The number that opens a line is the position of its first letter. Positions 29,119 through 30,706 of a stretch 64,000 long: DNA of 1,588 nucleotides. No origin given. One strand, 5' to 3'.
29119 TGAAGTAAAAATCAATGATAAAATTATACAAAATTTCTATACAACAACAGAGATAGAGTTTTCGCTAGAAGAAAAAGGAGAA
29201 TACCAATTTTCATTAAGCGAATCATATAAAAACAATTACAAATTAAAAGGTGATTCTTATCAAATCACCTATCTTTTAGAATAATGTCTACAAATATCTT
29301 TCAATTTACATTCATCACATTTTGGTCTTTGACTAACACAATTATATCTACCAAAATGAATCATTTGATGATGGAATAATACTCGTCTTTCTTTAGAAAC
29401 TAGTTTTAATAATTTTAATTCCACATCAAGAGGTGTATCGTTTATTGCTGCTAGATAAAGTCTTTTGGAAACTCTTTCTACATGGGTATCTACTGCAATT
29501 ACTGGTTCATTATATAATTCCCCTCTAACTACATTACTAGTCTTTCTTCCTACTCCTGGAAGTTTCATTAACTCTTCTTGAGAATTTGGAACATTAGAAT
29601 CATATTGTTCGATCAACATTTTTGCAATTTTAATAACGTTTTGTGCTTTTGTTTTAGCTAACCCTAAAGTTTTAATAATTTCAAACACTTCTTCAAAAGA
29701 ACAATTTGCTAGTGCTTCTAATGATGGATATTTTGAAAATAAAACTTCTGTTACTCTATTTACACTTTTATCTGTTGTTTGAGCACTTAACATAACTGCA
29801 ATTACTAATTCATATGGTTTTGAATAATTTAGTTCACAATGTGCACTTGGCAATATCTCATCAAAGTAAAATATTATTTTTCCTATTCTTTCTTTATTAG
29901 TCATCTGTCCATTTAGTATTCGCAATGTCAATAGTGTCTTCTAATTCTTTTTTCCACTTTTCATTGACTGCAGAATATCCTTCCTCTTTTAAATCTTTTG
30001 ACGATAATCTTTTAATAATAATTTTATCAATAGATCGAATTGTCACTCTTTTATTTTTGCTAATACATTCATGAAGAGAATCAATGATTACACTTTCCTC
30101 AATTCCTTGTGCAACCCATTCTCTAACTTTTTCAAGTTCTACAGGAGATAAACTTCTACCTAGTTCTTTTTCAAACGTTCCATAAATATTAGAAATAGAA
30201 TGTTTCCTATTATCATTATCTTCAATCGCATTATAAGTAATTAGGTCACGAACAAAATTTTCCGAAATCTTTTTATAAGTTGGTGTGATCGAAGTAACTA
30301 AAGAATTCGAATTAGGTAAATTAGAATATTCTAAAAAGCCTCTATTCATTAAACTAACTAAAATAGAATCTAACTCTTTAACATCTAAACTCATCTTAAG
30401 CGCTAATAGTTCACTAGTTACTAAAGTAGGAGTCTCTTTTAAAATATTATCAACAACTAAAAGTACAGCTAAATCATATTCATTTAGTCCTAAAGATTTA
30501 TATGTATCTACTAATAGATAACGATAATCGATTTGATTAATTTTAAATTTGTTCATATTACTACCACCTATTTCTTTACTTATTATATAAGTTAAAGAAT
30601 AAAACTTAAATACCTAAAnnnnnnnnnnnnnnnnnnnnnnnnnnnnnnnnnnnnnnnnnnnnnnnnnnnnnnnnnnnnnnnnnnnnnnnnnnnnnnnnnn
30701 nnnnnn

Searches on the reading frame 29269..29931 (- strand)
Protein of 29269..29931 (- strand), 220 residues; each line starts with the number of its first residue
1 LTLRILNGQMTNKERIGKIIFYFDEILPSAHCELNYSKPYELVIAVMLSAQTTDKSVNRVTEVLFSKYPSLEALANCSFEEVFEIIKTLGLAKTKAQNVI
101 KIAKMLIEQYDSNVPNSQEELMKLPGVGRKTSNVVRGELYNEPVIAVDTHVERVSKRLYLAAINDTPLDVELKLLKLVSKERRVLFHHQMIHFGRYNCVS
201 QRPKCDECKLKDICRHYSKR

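Call 3: search_protein_families(library=pfam, proteins=[window:29269-29931:-], max_evalue=0.01)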
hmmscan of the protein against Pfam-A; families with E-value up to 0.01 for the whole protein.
window:29269-29931:- (220 aa): 6 families
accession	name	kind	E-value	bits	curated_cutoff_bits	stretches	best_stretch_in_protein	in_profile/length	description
PF00730.31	HhH-GPD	-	2.4e-26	92.6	26.2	1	44-179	1-107/108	HhH-GPD superfamily base excision DNA repair protein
PF00633.29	HHH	-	5.1e-07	29.7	24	1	111-135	3-27/30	Helix-hairpin-helix motif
PF20582.4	UPF0758_N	-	0.00037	20.9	27.1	0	44-93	28-75/77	UPF0758 N-terminal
PF14520.12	HHH_5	-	0.00038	21.3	27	0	117-131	33-47/57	Helix-hairpin-helix domain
PF10576.14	EndIII_4Fe-2S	-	0.0046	17.6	20.5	1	198-214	1-17/17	Iron-sulfur binding domain of endonuclease III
PF12826.13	HHH_2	-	0.0097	16.5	27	0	61-85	16-40/64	Helix-hairpin-helix motif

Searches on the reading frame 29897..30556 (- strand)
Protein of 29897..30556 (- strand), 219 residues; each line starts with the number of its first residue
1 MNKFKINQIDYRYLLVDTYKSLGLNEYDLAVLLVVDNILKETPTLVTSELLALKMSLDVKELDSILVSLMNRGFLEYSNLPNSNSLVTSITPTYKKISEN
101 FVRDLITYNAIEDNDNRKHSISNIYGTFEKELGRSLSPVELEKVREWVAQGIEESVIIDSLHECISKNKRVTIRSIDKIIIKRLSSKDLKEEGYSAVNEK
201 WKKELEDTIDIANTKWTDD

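Call 3: search_protein_families(library=pfam, proteins=[window:29897-30556:-], max_evalue=0.01)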
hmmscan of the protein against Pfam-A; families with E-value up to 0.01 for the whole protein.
window:29897-30556:- (219 aa): 2 families
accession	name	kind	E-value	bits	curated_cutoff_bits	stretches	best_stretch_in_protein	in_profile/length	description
PF21984.2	DnaD_N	-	1.9e-10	41.3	27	1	14-87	4-77/101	DnaD N-terminal domain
PF07261.16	DnaB_2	-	1.5e-09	37.9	22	1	127-181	3-57/74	Replication initiation and membrane attachment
